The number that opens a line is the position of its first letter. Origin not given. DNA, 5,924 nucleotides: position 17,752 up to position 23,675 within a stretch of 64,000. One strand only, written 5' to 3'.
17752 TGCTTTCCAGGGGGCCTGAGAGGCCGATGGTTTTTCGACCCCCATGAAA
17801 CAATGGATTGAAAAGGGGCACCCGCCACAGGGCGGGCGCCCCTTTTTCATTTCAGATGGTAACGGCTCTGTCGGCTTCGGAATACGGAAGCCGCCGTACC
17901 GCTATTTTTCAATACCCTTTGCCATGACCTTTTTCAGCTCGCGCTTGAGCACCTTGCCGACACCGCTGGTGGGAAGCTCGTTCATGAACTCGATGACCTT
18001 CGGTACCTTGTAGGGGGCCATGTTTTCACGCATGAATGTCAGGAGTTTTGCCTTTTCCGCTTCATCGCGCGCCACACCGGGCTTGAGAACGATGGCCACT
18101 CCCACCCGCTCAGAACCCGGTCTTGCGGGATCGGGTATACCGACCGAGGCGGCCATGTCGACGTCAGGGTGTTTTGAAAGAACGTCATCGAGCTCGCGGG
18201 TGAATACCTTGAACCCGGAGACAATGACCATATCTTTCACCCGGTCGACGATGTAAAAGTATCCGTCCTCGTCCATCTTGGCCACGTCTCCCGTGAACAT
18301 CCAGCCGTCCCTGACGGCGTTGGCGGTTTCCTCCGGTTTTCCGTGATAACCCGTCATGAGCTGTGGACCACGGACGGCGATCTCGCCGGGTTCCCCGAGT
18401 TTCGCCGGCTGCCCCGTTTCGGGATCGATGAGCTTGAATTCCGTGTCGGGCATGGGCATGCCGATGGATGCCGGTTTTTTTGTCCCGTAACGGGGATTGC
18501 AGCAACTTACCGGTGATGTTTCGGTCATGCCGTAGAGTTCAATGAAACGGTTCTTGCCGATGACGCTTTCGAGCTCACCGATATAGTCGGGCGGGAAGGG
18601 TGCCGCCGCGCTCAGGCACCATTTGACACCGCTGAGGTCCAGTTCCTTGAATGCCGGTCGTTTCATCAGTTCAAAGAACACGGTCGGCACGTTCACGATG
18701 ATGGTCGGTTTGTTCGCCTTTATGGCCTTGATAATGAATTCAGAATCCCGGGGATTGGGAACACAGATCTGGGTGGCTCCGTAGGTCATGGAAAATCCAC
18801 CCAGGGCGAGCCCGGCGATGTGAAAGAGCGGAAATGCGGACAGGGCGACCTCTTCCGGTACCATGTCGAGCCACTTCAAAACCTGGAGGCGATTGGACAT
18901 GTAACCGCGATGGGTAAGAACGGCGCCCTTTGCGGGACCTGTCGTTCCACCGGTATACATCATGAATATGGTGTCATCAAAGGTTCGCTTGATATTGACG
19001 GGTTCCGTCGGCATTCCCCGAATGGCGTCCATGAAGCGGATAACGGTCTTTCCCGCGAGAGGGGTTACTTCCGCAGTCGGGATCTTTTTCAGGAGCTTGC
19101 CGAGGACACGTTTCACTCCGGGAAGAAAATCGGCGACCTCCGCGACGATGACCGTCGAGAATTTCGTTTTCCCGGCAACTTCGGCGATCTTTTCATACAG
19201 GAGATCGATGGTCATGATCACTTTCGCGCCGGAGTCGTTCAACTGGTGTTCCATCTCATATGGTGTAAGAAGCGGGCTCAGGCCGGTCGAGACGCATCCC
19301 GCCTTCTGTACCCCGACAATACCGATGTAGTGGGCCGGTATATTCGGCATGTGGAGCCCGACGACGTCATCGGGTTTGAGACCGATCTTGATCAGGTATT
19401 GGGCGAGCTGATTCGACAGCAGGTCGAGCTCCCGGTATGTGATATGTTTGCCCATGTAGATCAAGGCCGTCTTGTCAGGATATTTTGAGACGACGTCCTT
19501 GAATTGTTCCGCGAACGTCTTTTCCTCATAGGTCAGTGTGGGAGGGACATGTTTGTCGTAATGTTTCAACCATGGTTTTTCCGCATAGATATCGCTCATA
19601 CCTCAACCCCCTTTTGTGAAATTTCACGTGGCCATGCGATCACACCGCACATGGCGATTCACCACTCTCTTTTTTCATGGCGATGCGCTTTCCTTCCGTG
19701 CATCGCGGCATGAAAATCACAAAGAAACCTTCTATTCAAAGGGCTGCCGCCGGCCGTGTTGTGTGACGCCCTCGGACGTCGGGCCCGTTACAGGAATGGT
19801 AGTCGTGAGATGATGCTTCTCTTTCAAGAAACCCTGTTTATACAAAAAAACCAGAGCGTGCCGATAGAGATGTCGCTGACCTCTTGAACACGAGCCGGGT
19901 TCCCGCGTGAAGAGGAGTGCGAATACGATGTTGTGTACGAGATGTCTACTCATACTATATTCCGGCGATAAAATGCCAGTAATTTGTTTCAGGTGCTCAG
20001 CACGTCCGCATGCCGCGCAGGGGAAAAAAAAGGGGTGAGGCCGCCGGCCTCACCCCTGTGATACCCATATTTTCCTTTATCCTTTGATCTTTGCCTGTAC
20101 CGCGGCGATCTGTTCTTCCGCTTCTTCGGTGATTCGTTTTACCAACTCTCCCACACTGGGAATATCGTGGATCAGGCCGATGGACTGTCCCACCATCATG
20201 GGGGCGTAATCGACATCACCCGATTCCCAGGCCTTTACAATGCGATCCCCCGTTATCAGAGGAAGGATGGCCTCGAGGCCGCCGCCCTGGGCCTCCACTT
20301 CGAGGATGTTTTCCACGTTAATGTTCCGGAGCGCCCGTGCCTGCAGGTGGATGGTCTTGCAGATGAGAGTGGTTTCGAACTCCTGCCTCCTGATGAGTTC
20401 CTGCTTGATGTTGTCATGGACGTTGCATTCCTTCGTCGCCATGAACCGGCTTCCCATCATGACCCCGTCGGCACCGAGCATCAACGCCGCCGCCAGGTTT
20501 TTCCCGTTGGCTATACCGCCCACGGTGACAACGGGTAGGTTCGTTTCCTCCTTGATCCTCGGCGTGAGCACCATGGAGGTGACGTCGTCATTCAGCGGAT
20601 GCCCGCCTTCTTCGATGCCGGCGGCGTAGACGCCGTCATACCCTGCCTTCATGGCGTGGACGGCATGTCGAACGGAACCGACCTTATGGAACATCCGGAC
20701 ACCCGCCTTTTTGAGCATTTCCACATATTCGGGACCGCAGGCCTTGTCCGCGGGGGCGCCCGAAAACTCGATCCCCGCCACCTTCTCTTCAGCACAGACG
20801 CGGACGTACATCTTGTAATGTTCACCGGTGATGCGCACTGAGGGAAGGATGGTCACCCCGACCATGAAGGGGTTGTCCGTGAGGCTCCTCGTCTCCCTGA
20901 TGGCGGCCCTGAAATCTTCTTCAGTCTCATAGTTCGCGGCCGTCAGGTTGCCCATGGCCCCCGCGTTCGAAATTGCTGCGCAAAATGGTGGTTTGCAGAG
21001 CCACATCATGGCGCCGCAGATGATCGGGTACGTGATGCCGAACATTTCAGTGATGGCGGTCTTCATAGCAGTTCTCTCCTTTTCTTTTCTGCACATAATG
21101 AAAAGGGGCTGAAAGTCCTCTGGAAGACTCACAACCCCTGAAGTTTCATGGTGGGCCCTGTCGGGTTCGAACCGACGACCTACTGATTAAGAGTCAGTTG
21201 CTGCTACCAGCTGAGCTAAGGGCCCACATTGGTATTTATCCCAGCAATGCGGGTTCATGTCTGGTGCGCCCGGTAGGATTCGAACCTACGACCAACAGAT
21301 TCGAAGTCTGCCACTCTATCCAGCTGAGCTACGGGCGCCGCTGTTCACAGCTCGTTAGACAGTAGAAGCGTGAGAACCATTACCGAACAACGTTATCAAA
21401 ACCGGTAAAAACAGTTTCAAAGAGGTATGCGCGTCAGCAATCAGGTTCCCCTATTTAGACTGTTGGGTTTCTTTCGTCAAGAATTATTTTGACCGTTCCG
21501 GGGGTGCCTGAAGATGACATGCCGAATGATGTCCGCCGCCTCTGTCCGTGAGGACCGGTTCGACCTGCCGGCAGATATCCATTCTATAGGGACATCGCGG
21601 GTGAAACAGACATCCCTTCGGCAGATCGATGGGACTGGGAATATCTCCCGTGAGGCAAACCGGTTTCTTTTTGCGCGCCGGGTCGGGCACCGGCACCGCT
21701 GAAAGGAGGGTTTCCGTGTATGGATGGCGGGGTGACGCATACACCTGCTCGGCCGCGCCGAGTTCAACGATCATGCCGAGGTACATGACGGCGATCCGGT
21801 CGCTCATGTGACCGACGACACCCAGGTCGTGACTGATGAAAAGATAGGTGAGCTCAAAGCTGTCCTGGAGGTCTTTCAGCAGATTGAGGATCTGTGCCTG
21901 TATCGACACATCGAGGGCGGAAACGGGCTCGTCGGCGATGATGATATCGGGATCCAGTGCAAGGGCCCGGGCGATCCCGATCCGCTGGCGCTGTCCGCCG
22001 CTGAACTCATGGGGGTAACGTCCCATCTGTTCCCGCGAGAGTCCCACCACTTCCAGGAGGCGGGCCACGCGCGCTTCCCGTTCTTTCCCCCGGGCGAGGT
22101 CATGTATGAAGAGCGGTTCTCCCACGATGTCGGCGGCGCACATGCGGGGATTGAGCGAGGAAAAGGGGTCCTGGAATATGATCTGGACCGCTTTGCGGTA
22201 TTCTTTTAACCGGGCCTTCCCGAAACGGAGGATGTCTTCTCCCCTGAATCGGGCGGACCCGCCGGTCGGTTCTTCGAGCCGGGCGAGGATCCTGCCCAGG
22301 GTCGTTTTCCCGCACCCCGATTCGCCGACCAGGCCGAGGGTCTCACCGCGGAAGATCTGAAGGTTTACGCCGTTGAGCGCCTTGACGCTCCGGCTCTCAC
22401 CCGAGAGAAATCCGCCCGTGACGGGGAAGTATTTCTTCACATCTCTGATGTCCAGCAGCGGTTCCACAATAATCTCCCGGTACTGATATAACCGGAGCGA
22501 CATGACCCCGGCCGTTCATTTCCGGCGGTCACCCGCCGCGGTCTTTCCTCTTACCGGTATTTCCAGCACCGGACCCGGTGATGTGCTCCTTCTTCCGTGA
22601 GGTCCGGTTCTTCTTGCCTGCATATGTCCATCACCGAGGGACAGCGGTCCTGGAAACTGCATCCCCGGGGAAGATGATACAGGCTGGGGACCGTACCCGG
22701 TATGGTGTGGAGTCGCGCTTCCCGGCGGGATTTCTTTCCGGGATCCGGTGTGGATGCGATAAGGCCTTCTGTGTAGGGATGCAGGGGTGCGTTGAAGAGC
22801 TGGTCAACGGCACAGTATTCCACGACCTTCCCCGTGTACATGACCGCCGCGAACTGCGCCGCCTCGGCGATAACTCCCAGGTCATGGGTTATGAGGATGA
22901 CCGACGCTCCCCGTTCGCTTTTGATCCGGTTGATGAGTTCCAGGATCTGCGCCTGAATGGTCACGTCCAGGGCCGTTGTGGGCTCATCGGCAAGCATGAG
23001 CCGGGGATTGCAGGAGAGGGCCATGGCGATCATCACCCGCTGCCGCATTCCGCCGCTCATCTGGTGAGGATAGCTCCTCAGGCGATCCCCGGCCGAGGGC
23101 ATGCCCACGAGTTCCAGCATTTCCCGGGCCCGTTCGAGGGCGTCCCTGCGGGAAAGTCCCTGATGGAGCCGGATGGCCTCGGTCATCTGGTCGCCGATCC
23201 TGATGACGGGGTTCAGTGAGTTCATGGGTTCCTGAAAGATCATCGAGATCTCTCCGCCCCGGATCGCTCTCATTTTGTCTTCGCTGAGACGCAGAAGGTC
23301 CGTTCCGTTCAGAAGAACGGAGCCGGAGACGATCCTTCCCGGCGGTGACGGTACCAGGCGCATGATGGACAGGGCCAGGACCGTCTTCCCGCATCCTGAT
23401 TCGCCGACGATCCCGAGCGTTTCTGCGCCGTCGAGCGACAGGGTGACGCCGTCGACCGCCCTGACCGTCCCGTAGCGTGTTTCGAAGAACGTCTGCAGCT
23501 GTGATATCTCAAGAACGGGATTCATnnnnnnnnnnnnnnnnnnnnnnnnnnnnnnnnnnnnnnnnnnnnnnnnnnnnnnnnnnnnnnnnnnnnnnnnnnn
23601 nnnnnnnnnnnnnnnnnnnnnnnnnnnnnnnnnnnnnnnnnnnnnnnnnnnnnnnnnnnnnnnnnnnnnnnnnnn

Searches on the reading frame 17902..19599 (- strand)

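Call 33: search_protein_families(library=pfam, proteins=[window:17902-19599:-], max_evalue=0.00001)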
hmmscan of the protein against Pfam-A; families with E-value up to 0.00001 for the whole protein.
window:17902-19599:- (565 aa): 2 families
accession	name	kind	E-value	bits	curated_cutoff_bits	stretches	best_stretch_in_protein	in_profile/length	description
PF00501.34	AMP-binding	-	2.5e-91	306.8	29.9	1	33-419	1-384/384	AMP-binding enzyme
PF13193.12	AMP-binding_C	-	2.8e-13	51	24.5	1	469-549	1-76/76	AMP-binding enzyme C-terminal domain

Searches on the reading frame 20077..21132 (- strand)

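Call 33: search_protein_families(library=pfam, proteins=[window:20077-21132:-], max_evalue=0.00001)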
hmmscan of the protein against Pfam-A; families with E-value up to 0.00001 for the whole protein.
window:20077-21132:- (351 aa): 3 families
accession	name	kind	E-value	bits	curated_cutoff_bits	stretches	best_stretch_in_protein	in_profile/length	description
PF03060.21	NMO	-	4.2e-49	168.2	28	1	25-337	2-331/331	Nitronate monooxygenase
PF00478.31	IMPDH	-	6.5e-09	35.7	25.6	1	185-238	194-247/345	IMP dehydrogenase / GMP reductase domain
PF01070.24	FMN_dh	-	1.4e-08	34.6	24.9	1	151-233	226-308/350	FMN-dependent dehydrogenase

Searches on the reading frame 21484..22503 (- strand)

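Call 34: search_protein_families(library=pfam, proteins=[window:21484-22503:-], max_evalue=0.00001)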
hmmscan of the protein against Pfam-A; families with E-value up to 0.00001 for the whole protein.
window:21484-22503:- (339 aa): 2 families
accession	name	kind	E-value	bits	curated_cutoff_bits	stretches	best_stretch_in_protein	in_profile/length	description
PF00005.33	ABC_tran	-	8.1e-33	114.4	25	1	43-194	1-136/137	ABC transporter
PF08352.17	oligo_HPY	-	2.1e-19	70.1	27.1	1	246-311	1-65/65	Oligopeptide/dipeptide transporter, C-terminal region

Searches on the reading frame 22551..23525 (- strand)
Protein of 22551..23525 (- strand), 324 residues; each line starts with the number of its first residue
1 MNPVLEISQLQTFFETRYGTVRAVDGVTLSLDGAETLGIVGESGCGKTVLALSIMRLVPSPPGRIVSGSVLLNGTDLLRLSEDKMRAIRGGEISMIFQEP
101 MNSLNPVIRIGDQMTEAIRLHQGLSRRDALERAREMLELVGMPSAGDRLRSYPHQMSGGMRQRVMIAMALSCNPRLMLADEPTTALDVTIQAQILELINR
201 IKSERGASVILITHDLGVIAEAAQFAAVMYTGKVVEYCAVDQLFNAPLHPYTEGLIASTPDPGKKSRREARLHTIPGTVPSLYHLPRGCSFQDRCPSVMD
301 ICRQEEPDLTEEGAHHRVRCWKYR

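Call 34: search_protein_families(library=pfam, proteins=[window:22551-23525:-], max_evalue=0.00001)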
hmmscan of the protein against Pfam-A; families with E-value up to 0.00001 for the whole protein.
window:22551-23525:- (324 aa): 3 families
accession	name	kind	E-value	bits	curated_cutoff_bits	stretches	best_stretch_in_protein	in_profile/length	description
PF00005.33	ABC_tran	-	2.5e-28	99.8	25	1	25-184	2-137/137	ABC transporter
PF08352.17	oligo_HPY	-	6e-20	71.9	27.1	1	235-302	1-65/65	Oligopeptide/dipeptide transporter, C-terminal region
PF13304.12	AAA_21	-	1e-08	36.1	27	1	147-219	229-303/304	AAA domain, putative AbiEii toxin, Type IV TA system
